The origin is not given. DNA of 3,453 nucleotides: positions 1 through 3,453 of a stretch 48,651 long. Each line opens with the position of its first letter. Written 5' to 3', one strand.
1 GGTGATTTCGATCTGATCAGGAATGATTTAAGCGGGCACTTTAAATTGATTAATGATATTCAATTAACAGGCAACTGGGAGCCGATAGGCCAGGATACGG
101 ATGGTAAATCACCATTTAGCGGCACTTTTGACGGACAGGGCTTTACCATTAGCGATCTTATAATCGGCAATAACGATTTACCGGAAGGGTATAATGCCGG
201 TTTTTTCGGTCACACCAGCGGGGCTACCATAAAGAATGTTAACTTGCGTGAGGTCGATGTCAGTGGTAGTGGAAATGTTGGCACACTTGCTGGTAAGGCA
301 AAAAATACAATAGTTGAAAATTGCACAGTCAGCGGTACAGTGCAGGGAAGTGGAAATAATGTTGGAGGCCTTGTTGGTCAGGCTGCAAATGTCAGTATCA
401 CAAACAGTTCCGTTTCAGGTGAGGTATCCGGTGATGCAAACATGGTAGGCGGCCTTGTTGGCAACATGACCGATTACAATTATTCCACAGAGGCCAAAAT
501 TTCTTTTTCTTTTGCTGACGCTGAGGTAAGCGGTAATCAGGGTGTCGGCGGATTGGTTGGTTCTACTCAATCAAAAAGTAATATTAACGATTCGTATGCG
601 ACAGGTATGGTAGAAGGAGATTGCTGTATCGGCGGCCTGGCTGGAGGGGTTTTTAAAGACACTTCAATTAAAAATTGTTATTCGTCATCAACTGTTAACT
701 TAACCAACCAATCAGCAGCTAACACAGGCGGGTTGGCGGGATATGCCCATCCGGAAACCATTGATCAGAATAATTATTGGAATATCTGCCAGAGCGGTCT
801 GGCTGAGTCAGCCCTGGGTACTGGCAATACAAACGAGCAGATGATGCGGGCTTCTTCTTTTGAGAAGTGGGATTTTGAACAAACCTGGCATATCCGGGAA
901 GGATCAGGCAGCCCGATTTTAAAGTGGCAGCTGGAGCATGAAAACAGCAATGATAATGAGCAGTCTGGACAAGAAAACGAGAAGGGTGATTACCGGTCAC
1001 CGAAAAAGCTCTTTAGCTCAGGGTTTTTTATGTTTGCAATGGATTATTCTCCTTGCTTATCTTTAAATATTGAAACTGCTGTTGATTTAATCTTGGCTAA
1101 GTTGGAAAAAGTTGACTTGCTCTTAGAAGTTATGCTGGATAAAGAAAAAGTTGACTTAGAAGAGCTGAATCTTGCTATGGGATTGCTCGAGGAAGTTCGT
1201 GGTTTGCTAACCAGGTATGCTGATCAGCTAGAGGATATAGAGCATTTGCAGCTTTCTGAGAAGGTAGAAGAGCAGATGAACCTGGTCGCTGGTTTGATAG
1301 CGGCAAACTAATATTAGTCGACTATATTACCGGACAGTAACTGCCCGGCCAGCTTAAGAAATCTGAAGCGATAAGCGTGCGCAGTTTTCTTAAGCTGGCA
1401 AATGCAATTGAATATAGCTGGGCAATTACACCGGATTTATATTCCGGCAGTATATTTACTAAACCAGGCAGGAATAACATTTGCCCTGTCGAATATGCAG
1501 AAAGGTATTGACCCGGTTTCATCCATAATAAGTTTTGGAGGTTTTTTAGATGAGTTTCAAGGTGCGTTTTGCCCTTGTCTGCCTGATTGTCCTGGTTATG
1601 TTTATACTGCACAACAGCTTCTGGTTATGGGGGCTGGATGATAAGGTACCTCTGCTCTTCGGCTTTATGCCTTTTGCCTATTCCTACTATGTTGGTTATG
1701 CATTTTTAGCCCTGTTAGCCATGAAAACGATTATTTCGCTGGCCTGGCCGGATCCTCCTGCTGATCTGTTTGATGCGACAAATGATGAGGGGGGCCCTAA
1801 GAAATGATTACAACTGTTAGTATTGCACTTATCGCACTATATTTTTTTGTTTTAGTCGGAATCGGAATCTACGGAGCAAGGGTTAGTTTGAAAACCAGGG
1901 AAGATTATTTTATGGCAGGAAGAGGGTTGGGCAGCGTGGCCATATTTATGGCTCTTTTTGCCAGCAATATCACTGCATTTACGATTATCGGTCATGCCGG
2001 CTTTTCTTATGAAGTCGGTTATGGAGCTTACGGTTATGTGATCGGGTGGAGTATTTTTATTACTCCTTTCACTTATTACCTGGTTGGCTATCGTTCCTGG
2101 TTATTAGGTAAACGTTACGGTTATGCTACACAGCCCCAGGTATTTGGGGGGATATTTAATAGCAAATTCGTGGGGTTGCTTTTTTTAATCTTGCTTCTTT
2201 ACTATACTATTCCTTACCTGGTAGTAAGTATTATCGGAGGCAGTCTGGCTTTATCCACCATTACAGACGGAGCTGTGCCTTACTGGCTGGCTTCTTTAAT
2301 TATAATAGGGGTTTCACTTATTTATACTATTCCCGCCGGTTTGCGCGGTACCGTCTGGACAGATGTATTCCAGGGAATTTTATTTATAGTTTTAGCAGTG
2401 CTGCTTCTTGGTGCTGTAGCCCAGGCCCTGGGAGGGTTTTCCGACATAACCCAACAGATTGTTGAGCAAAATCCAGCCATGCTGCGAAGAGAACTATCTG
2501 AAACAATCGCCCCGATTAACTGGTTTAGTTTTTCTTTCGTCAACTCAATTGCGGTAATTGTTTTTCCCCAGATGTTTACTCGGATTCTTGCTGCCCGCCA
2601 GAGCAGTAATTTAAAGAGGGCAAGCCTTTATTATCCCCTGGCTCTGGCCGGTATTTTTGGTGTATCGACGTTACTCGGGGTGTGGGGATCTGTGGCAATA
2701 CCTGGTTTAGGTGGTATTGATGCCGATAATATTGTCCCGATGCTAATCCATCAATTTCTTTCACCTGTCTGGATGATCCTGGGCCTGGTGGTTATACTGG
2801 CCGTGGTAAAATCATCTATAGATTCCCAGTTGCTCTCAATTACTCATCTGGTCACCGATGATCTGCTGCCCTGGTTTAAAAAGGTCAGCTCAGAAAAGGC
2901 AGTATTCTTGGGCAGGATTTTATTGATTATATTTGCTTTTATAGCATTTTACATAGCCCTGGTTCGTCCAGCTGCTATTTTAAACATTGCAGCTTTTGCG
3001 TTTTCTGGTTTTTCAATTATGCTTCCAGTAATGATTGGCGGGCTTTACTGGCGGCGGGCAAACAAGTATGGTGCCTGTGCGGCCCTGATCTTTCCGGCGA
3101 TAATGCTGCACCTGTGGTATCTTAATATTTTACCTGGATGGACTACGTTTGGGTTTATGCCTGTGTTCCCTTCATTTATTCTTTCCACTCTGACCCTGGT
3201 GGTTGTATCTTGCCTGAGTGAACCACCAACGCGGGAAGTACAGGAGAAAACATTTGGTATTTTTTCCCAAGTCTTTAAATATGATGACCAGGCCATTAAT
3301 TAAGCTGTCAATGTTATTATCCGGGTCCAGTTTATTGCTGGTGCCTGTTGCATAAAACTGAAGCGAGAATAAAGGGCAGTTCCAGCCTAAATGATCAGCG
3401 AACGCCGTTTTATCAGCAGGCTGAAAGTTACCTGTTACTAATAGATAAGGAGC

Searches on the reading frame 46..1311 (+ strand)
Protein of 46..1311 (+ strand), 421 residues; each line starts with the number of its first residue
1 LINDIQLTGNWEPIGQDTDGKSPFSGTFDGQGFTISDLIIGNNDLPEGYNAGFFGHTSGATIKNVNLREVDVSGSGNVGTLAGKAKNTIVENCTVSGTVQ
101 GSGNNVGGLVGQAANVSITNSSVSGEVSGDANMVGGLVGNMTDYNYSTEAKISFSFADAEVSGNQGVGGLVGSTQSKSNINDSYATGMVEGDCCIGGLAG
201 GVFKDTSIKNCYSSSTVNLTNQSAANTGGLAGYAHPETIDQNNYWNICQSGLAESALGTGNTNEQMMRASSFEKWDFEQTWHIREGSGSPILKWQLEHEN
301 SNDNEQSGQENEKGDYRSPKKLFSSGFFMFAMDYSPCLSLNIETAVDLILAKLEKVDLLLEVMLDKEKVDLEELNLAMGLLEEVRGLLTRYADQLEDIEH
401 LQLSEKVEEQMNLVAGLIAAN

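Call 21: search_protein_families(library=ncbifam, max_evalue=1e-10, proteins=[window:46-1311:+])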
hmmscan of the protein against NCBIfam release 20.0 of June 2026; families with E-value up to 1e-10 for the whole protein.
window:46-1311:+ (421 aa): 2 families
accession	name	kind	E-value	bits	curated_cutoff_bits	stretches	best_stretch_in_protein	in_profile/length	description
NF046017.1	ZmpA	exception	3.4e-18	64.3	3000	1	52-189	933-1076/2052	zinc metalloprotease A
NF046021.1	ZmpC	exception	2.4e-11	41.6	3000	1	54-217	1085-1256/2181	zinc metalloprotease C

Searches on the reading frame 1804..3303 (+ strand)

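Call 21: search_protein_families(library=ncbifam, max_evalue=1e-10, proteins=[window:1804-3303:+])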
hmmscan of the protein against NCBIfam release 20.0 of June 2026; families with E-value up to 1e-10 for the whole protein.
window:1804-3303:+ (499 aa): 7 families
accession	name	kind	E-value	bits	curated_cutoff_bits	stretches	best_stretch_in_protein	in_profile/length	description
TIGR02119.1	panF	equivalog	6.1e-40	137.6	328.05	1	7-471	5-467/471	sodium/pantothenate symporter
TIGR00813.1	sss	superfamily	1.1e-38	133.4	184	1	35-429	1-409/411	sodium/solute symporter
TIGR02121.1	Na_Pro_sym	equivalog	2.4e-36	125.5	515.5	1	7-482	4-479/488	sodium/proline symporter PutP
NF011948.0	PRK15419.1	equivalog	3.4e-23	82.3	955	1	3-482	4-483/502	sodium/proline symporter PutP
TIGR03648.1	Na_symport_lg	subfamily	4.4e-20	71.6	320.75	1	332-447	371-488/547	VC_2705 family sodium/solute symporter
NF007790.0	PRK10484.1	equivalog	1.5e-15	57.1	401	1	14-473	12-484/527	solute:sodium symporter family transporter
NF046076.1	monocarbox_MctP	equivalog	9.7e-15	54.2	625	1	13-427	8-426/481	monocarboxylate uptake permease MctP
